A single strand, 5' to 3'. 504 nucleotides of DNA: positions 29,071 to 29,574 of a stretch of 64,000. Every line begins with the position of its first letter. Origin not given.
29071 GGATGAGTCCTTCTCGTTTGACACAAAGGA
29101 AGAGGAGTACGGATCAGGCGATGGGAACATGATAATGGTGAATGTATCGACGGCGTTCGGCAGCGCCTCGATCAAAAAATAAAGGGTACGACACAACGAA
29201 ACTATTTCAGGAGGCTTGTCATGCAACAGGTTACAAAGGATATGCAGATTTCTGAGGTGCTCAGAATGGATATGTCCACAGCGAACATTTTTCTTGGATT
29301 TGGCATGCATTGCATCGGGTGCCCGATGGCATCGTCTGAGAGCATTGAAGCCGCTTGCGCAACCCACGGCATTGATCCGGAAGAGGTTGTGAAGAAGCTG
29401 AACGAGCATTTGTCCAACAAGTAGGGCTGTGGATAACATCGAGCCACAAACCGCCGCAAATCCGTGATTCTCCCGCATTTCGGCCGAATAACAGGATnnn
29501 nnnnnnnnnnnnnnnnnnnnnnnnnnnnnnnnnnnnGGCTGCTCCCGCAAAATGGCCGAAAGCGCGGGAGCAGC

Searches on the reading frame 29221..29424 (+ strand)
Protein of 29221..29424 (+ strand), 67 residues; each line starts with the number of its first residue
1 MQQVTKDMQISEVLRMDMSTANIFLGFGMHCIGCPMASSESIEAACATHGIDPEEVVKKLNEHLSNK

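Call 9: search_protein_families(library=pfam, proteins=[window:29221-29424:+])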
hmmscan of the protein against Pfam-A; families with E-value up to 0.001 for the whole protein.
window:29221-29424:+ (67 aa): 2 families
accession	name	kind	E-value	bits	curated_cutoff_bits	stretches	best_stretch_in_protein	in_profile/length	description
PF08984.16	DUF1858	-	4.9e-18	65.4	32.2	1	5-57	2-59/59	Domain of unknown function (DUF1858)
PF04405.19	ScdA_N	-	7.9e-05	22.7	32.5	1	39-62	31-54/56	Domain of Unknown function (DUF542)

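Call 10: find_encoding_contigs(protein=window:29221-29424:+, flank=10000, max_places=10)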
Protein window:29221-29424:+ (67 aa): 6 contigs read that carry it; 5 places shown.
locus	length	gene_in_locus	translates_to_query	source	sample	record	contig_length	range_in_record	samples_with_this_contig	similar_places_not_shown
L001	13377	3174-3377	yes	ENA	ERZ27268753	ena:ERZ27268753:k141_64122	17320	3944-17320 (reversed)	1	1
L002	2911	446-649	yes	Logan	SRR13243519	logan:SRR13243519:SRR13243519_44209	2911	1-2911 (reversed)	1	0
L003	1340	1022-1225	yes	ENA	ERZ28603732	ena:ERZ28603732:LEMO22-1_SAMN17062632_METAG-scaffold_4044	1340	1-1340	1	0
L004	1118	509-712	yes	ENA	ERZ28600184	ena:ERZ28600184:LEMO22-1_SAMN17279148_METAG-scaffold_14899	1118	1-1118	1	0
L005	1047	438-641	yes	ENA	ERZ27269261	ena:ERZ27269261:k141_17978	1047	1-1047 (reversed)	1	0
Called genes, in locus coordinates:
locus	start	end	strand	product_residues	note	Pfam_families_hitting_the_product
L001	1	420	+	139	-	?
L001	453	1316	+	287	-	PF01418:HTH_6, PF13580:SIS_2 (faint), PF01380:SIS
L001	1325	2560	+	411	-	PF00070:Pyr_redox (weak), PF00890:FAD_binding_2, PF01134:GIDA, PF01266:DAO (weak), PF03486:HI0933_like, PF07992:Pyr_redox_2 (weak), PF12831:FAD_oxidored, PF22780:HI0933_like_1st, +7 more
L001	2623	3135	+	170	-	-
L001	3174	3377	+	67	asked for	PF08984:DUF1858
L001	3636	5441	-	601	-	PF00664:ABC_membrane, PF00005:ABC_tran, PF02463:SMC_N (faint)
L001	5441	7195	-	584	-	PF00664:ABC_membrane, PF00005:ABC_tran, PF02463:SMC_N (faint)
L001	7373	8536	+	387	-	PF01306:LacY_symp, PF03825:Nuc_H_symport, PF07690:MFS_1, PF12832:MFS_1_like, PF07690:MFS_1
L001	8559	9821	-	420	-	PF00563:EAL, PF08668:HDOD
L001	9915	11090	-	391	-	PF00155:Aminotran_1_2, PF01053:Cys_Met_Meta_PP (weak)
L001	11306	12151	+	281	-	PF00106:adh_short, PF01370:Epimerase (weak), PF08659:KR, PF13561:adh_short_C2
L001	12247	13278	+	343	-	PF25973:BSH_CzcB, PF25919:BSH_CusB (weak), PF25989:YknX_C (weak)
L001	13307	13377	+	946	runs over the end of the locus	PF02687:FtsX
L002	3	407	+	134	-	?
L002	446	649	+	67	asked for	PF08984:DUF1858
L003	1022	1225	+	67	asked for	PF08984:DUF1858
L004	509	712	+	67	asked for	PF08984:DUF1858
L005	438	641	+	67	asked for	PF08984:DUF1858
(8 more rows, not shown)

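Call 12: find_related_loci(query=window:29221-29424:+, collection=genome_contigs, flank=4000)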
Query window:29221-29424:+ (67 aa) in genome_contigs; peptide patterns used: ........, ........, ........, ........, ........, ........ (x = any residue, [..] = any of these).
149 stretches matched a pattern; 51 encode a relative of the query (tblastn E <= 1e-3); 51 distinct loci.
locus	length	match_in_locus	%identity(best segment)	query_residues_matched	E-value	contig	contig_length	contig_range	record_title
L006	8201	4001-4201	94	1-67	5e-41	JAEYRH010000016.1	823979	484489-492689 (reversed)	MAG: Bacillota bacterium isolate OH_CBB_53 k127_1485222, whole genome shotgun sequence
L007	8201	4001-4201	94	1-67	9e-41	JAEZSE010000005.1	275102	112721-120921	MAG: Bacillota bacterium isolate OH_PDB_219 k127_1602983, whole genome shotgun sequence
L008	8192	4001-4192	61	4-67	2e-24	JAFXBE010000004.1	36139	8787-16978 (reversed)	MAG: Clostridia bacterium isolate RGIG6256 Sheep_Rectum-2__c37, whole genome shotgun sequence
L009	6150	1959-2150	63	4-67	1e-24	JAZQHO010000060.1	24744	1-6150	MAG: Candidatus Limiplasma sp. isolate T1900044627_TS20190093.MAGScoT_cleanbin_000044 SGB_960_k141_1928750, whole genome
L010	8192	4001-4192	59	4-67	5e-24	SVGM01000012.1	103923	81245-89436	MAG: Clostridiales bacterium isolate SIG358 NODE_969_length_103923_cov_5.974325, whole genome shotgun sequence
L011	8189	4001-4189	57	2-64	1e-22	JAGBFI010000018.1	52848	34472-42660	MAG: Clostridia bacterium isolate RGIG9067 Water_deer_Rectum.Co__c515402, whole genome shotgun sequence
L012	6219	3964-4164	54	1-67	2e-22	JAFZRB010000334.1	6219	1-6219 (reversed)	MAG: Clostridia bacterium isolate RGIG8020 Water_buffalos_Rumen-1__c970895, whole genome shotgun sequence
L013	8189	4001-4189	56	2-64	5e-22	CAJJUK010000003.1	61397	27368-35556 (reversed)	MAG TPA_asm: uncultured Catabacter sp. isolate ERR321597-bin.24 genome assembly, contig: NODE_317_length_61397_cov_8.051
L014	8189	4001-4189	56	2-64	5e-22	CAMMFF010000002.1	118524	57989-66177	MAG: uncultured Clostridia bacterium isolate ERR4968681_bin.18_MetaWRAP_v1.1_MAG genome assembly, contig: NODE_113_lengt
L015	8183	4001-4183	54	2-62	7e-22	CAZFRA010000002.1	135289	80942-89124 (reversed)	MAG TPA_asm: uncultured Lachnospiraceae bacterium isolate SRP141132_co2_62 genome assembly, contig: NODE_8_length_135289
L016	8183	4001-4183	57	4-64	2e-21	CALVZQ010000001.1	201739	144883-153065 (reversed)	MAG: uncultured Clostridia bacterium isolate BRZ_FC__bin54 genome assembly, contig: BRZ_FC__NODE_67_length_201739_cov_10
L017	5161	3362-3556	49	3-67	2e-20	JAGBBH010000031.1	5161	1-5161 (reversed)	MAG: Clostridia bacterium isolate RGIG8962 Water_deer_Rectum-2__c171431, whole genome shotgun sequence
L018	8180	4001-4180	52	4-63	2e-19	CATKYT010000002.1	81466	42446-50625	MAG TPA_asm: uncultured Eubacteriales bacterium isolate MGG07323_1680015460 genome assembly, contig: ERR3199589_385, who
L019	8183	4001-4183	51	2-62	2e-19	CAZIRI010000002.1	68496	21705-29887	MAG TPA_asm: uncultured Lachnospiraceae bacterium isolate binchicken_co354_300 genome assembly, contig: NODE_233_length_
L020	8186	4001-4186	48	2-63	2e-19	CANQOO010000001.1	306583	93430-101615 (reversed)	MAG: uncultured Clostridia bacterium isolate Lapin-032__bin69 genome assembly, contig: Lapin-032__NODE_10_length_306583_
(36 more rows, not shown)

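Call 30: find_homologous_proteins(query=window:29221-29424:+, max_evalue=1e-10)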
Query window:29221-29424:+ (67 aa): 11 proteins with E <= 1e-10 among 11 candidates.
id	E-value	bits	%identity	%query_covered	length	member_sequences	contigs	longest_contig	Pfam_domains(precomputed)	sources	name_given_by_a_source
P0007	2.0e-37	143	100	100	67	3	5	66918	PF08984.17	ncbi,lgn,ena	-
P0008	5.9e-33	129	90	100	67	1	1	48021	PF08984.17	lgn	-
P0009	3.8e-32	126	87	100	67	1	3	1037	PF08984.17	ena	-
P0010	5.9e-27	110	73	100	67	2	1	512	PF08984.17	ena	-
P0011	4.4e-26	107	75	100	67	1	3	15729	PF08984.17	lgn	-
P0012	6.0e-26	107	73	100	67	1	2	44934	PF08984.17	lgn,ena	-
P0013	7.8e-25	103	72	100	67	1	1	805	PF08984.17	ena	-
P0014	2.1e-23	99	66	100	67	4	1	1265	PF08984.17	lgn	-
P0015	2.8e-23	98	73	100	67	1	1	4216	PF08984.17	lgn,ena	-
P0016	3.8e-23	98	69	100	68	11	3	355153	PF08984.17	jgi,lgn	jgi:hybrid cluster-associated redox disulfide protein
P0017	6.0e-20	88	59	96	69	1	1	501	PF08984.17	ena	-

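Call 31: find_encoding_contigs(protein=P0011, flank=5000, max_places=3)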
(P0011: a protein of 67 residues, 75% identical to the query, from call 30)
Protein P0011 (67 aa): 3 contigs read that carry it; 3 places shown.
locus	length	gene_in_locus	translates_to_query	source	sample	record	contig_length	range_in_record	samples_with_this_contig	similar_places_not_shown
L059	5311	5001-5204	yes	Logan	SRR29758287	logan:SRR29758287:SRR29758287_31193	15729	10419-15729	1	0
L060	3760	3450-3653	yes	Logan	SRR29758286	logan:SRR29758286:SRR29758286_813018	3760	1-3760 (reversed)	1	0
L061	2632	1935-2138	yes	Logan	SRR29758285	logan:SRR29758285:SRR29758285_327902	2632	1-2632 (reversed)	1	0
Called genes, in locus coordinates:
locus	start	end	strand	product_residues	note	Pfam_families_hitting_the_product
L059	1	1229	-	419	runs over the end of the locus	PF02812:ELFV_dehydrog_N, PF00208:ELFV_dehydrog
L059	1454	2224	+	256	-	PF01975:SurE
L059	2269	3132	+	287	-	PF01418:HTH_6, PF13580:SIS_2 (faint), PF01380:SIS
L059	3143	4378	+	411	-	PF00070:Pyr_redox (faint), PF00890:FAD_binding_2 (weak), PF01266:DAO, PF03486:HI0933_like, PF07992:Pyr_redox_2 (weak), PF12831:FAD_oxidored, PF13450:NAD_binding_8 (weak), PF22780:HI0933_like_1st, +6 more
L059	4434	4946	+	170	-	-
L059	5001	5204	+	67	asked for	PF08984:DUF1858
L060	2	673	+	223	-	?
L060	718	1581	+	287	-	PF01418:HTH_6, PF13580:SIS_2 (faint), PF01380:SIS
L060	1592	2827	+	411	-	PF00070:Pyr_redox (faint), PF00890:FAD_binding_2 (weak), PF01266:DAO, PF03486:HI0933_like, PF07992:Pyr_redox_2 (weak), PF12831:FAD_oxidored, PF13450:NAD_binding_8 (weak), PF22780:HI0933_like_1st, +6 more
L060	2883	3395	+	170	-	-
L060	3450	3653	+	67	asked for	PF08984:DUF1858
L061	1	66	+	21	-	?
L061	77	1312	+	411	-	PF00070:Pyr_redox (faint), PF00890:FAD_binding_2 (weak), PF01266:DAO, PF03486:HI0933_like, PF07992:Pyr_redox_2 (weak), PF12831:FAD_oxidored, PF13450:NAD_binding_8 (weak), PF22780:HI0933_like_1st, +6 more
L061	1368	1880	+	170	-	-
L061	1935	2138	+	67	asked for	PF08984:DUF1858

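Call 32: find_encoding_contigs(protein=P0012, flank=5000, max_places=3)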
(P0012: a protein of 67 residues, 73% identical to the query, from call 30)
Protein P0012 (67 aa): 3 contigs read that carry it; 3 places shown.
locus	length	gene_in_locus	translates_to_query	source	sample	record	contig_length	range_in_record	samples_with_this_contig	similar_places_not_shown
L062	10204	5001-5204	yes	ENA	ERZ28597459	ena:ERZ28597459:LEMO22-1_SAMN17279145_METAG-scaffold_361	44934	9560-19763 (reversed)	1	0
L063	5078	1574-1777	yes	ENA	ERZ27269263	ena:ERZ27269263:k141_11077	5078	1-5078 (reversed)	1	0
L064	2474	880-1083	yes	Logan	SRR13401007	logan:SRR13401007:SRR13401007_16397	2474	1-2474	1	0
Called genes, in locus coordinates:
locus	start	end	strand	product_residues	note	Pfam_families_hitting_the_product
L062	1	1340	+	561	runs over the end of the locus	PF02878:PGM_PMM_I, PF02879:PGM_PMM_II, PF02880:PGM_PMM_III, PF00408:PGM_PMM_IV (weak)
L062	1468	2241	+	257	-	PF01975:SurE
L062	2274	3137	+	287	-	PF01418:HTH_6, PF13580:SIS_2 (faint), PF01380:SIS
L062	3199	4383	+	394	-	PF03486:HI0933_like, PF01266:DAO (weak), PF07992:Pyr_redox_2 (weak), PF22780:HI0933_like_1st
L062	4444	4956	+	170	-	-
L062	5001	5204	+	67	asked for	PF08984:DUF1858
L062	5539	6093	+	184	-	PF02632:BioY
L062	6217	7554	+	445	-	PF07690:MFS_1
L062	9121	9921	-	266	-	PF12844:HTH_19 (weak), PF13560:HTH_31, PF01381:HTH_3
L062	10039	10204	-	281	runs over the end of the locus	PF02811:PHP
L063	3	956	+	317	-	?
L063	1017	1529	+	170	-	-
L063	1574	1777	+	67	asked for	PF08984:DUF1858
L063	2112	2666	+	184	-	PF02632:BioY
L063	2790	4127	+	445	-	PF07690:MFS_1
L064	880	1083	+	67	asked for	PF08984:DUF1858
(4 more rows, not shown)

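Call 33: find_encoding_contigs(protein=P0016, flank=5000, max_places=3)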
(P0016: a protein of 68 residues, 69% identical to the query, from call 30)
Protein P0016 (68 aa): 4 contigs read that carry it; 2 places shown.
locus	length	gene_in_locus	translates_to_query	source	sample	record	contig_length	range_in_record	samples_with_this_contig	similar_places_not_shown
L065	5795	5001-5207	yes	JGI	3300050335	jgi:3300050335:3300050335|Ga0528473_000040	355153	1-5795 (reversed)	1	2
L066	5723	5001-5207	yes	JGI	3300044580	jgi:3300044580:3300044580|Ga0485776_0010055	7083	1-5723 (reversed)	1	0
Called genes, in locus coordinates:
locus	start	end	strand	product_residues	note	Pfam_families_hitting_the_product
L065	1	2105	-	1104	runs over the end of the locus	PF13271:DUF4062, PF13191:AAA_16, PF20703:nSTAND1 (weak), PF05729:NACHT (faint), PF13401:AAA_22 (faint), PF17874:TPR_MalT (weak), PF13424:TPR_12 (weak), PF17874:TPR_MalT (weak), +6 more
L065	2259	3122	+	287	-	PF01418:HTH_6, PF13580:SIS_2 (faint), PF01380:SIS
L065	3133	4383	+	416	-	PF00070:Pyr_redox (faint), PF00890:FAD_binding_2 (faint), PF03486:HI0933_like, PF12831:FAD_oxidored (weak), PF13454:NAD_binding_9, PF07992:Pyr_redox_2 (weak), PF01266:DAO (weak), PF22780:HI0933_like_1st, +2 more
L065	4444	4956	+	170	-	-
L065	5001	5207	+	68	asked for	PF08984:DUF1858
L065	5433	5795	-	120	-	?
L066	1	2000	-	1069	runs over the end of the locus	PF13271:DUF4062 (faint), PF13191:AAA_16, PF20703:nSTAND1 (weak), PF05729:NACHT (faint), PF13401:AAA_22 (faint), PF17874:TPR_MalT (weak), PF13424:TPR_12 (weak), PF17874:TPR_MalT (weak), +6 more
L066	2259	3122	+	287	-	PF01418:HTH_6, PF13580:SIS_2 (faint), PF01380:SIS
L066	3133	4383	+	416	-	PF00070:Pyr_redox (faint), PF00890:FAD_binding_2 (faint), PF03486:HI0933_like, PF12831:FAD_oxidored (weak), PF13454:NAD_binding_9, PF07992:Pyr_redox_2 (weak), PF01266:DAO (weak), PF22780:HI0933_like_1st, +2 more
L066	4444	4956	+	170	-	-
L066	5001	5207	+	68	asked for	PF08984:DUF1858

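Call 34: find_encoding_contigs(protein=P0015, flank=5000, max_places=3)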
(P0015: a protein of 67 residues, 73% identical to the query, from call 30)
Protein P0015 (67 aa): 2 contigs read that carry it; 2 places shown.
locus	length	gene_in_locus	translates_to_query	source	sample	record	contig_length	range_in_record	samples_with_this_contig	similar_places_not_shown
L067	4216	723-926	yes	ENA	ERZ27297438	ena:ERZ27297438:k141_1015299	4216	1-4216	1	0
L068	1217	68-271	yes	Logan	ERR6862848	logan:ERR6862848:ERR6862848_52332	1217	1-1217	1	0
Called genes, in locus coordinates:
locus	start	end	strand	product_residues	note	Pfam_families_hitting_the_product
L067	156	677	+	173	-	-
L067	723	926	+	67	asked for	PF08984:DUF1858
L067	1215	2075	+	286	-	PF12760:Zn_ribbon_IS1595, PF12762:DDE_Tnp_IS1595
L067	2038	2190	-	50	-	-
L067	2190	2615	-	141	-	-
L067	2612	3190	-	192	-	PF13274:SocA_Panacea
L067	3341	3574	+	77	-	-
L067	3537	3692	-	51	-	-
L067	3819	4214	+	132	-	?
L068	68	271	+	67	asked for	PF08984:DUF1858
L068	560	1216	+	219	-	?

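Call 38: find_homologous_proteins(query=L012:3964-4170:+, max_evalue=1e-8)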
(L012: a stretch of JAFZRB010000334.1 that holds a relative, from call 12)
Query L012:3964-4170:+ (69 aa): 165 proteins with E <= 1e-8 among 166 candidates; the best 120 are listed.
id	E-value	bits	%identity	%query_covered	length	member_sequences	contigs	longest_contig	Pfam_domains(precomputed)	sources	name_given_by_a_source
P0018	8.3e-38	144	100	100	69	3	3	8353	PF08984.17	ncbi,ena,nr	ncbi:MAG: DUF1858 domain-containing protein [Clostridia bacterium]|nr:DUF1858 domain-containing prot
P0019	2.0e-36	140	97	100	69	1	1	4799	PF08984.17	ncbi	-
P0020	2.3e-35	137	96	100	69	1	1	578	PF08984.17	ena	-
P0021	7.2e-33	129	87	97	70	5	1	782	PF08984.17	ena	-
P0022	2.4e-32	127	87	99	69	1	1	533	PF08984.17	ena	-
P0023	3.4e-32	127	87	100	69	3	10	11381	PF08984.17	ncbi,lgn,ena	-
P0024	4.3e-32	126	85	97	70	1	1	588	PF08984.17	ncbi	-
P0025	9.1e-32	125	87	99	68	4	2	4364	PF08984.17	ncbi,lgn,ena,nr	ncbi:MAG: DUF1858 domain-containing protein [Clostridia bacterium]|nr:DUF1858 domain-containing prot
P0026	6.5e-31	123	85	94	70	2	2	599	PF08984.17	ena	-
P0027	6.6e-31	123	84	100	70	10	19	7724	PF08984.17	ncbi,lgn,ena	-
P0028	8.3e-31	122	84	97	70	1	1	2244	PF08984.17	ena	-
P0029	1.5e-30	121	84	97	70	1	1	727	PF08984.17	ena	-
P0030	1.9e-30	121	82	97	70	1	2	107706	PF08984.17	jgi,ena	-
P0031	2.2e-30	121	80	100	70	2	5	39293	PF08984.17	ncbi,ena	-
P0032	4.9e-29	117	82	94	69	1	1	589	PF08984.17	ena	-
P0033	5.5e-29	116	83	93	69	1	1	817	PF08984.17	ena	-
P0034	8.2e-29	116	80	94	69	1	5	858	PF08984.17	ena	-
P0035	4.0e-28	114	76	99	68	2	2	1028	PF08984.17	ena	-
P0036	8.0e-28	113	83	93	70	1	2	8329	PF08984.17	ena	-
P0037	9.9e-28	112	78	94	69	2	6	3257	PF08984.17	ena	-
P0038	9.9e-28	112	78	94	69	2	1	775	PF08984.17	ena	-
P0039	1.4e-27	112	79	91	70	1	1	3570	PF08984.17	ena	-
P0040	2.2e-27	111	81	93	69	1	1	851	PF08984.17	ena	-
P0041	1.6e-24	102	70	97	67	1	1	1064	PF08984.17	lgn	-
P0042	2.3e-24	102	68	96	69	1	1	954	PF08984.17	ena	-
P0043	3.7e-24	101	72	99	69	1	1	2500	PF08984.17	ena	-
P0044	5.6e-24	101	72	99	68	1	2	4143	PF08984.17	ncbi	-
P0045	2.4e-23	99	67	96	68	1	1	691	PF08984.17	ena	-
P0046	3.0e-23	98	69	99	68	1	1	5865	PF08984.17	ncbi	-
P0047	3.5e-23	98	71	96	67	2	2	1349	PF08984.17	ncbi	-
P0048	6.9e-23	97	69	97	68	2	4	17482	PF08984.17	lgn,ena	-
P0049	1.1e-22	97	68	99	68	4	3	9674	PF08984.17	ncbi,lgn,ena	-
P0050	1.1e-22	97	67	97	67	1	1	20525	PF08984.17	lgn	-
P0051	2.2e-22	96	63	97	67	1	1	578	PF08984.17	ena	-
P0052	2.3e-22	96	67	97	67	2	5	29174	PF08984.17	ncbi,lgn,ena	-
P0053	2.6e-22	95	64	97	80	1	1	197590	PF08984.17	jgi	jgi:hybrid cluster-associated redox disulfide protein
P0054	3.1e-22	95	64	97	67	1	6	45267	PF08984.17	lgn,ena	-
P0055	3.1e-22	95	63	97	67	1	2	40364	PF08984.17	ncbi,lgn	-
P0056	3.3e-22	95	67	93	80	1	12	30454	PF08984.17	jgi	jgi:hybrid cluster-associated redox disulfide protein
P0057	3.3e-22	95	67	93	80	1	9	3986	PF08984.17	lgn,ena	-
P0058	4.3e-22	95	64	97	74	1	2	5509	PF08984.17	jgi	jgi:hybrid cluster-associated redox disulfide protein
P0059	4.9e-22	95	68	94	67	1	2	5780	PF08984.17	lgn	-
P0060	5.0e-22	95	64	97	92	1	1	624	PF08984.17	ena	-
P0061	6.0e-22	94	63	97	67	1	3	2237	PF08984.17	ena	-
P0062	6.8e-22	94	63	97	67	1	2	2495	PF08984.17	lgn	-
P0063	7.3e-22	94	65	96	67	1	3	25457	PF08984.17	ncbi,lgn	-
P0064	8.8e-22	94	65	96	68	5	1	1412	PF08984.17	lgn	-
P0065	9.3e-22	94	65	91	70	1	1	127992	PF08984.17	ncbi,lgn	ncbi:MAG: DUF1858 domain-containing protein [Eubacteriales bacterium]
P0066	1.2e-21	93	66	93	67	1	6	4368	PF08984.17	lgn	-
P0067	1.3e-21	93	64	97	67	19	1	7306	PF08984.17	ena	-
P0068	1.5e-21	93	64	97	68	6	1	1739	PF08984.17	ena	-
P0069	1.7e-21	93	66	93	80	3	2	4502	PF08984.17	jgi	jgi:hybrid cluster-associated redox disulfide protein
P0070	2.2e-21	93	63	97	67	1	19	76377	PF08984.17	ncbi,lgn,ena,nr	ncbi:MAG TPA: disulfide oxidoreductase [Clostridiales bacterium]|nr:DUF1858 domain-containing protei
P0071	2.2e-21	93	71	91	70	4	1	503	PF08984.17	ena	-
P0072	2.3e-21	92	66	94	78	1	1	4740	PF08984.17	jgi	jgi:hybrid cluster-associated redox disulfide protein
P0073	2.7e-21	92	68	94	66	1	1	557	PF08984.17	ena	-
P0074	3.2e-21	92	64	97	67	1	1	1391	PF08984.17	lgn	-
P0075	3.6e-21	92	63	97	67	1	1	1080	PF08984.17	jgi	-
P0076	7.0e-21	91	69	86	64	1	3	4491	PF08984.17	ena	-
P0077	8.1e-21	91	60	97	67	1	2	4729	PF08984.17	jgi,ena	-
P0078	1.2e-20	90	58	100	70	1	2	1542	PF08984.17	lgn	-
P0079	1.6e-20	90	58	100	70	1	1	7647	PF08984.17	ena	-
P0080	2.3e-20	89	60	97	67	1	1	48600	PF08984.17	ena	-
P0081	2.4e-20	89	61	97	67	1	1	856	PF08984.17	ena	-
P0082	4.6e-20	88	60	94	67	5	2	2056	PF08984.17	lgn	-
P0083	9.1e-20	87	68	90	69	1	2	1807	PF08984.17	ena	-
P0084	9.8e-20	87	65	94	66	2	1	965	PF08984.17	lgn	-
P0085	1.3e-19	87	64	93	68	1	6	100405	PF08984.17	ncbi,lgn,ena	-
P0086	1.6e-19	87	63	94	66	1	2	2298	PF08984.17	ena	-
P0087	1.9e-19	86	63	94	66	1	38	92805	PF08984.17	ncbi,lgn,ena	-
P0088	2.0e-19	86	58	97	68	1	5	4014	PF08984.17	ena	-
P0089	2.1e-19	86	63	94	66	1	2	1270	PF08984.17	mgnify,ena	mgnify:CR=1 FL=1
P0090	2.2e-19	86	65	94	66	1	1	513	PF08984.17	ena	-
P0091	2.6e-19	86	61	97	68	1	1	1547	PF08984.17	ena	-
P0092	3.0e-19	86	63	94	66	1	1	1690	PF08984.17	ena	-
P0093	3.3e-19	86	61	97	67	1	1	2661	PF08984.17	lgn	-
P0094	3.5e-19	86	63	94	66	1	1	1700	PF08984.17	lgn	-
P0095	3.6e-19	86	63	94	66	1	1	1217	PF08984.17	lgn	-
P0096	4.2e-19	85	63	94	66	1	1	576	PF08984.17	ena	-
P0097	4.2e-19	85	63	94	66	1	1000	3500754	PF08984.17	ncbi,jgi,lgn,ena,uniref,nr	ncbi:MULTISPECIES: DUF1858 domain-containing protein [Clostridia]|jgi:hybrid cluster-associated redo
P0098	4.3e-19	85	63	94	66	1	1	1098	PF08984.17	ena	-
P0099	4.5e-19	85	62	96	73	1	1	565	PF08984.17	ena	-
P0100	4.8e-19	85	63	94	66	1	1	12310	PF08984.17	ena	-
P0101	4.8e-19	85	62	96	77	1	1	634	PF08984.17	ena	-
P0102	5.0e-19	85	63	94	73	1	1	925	PF08984.17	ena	-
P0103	5.5e-19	85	65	94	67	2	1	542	PF08984.17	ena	-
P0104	5.9e-19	85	66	88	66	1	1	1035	PF08984.17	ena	-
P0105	6.1e-19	85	64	88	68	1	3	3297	PF08984.17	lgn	-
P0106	8.3e-19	84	63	94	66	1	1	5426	PF08984.17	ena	-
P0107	1.2e-18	84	61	97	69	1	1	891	PF08984.17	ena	-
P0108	1.2e-18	84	63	91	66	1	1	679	PF08984.17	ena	-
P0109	1.4e-18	84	63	93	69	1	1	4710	PF08984.17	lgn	-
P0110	1.7e-18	83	54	94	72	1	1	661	PF08984.17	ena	-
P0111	2.2e-18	83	54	97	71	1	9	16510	PF08984.17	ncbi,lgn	ncbi:MAG TPA: DUF1858 domain-containing protein [Clostridia bacterium]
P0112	2.2e-18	83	62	94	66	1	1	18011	PF08984.17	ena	-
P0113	2.3e-18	83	60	94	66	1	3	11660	PF08984.17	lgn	-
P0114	2.3e-18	83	60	97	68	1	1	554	PF08984.17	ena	-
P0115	2.4e-18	83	63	96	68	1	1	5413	PF08984.17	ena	-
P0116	3.0e-18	83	58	100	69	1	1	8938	PF08984.17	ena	-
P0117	3.0e-18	83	60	97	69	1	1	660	PF08984.17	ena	-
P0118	3.1e-18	83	62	94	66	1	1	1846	PF08984.17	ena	-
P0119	3.1e-18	83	62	94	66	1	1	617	PF08984.17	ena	-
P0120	3.7e-18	82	62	94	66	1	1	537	PF08984.17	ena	-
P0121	4.4e-18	82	62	88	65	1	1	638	PF08984.17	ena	-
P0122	4.4e-18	82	62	94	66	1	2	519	PF08984.17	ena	-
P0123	4.4e-18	82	62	94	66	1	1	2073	PF08984.17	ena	-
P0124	4.7e-18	82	54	94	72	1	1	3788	PF08984.17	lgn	-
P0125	4.8e-18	82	62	94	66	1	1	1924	PF08984.17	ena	-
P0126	5.0e-18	82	66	86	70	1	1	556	PF08984.17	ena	-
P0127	5.0e-18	82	58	97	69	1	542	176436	PF08984.17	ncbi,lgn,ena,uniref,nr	ncbi:DUF1858 domain-containing protein [Roseburia sp. MUC/MUC-530-WT-4D]|uniref:DUF1858 domain-conta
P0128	5.0e-18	82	58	97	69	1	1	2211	PF08984.17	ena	-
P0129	5.4e-18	82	63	90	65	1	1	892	PF08984.17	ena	-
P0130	6.2e-18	82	62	94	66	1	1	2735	PF08984.17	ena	-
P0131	6.6e-18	82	61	96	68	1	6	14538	PF08984.17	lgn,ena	-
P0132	8.6e-18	81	62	94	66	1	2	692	PF08984.17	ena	-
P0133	1.6e-17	80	58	93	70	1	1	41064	PF08984.17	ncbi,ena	-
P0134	1.7e-17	80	57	97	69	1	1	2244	PF08984.17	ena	-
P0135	1.7e-17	80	55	94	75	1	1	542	PF08984.17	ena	-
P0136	1.9e-17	80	58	97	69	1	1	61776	PF08984.17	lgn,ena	-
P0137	1.9e-17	80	58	97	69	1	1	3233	PF08984.17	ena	-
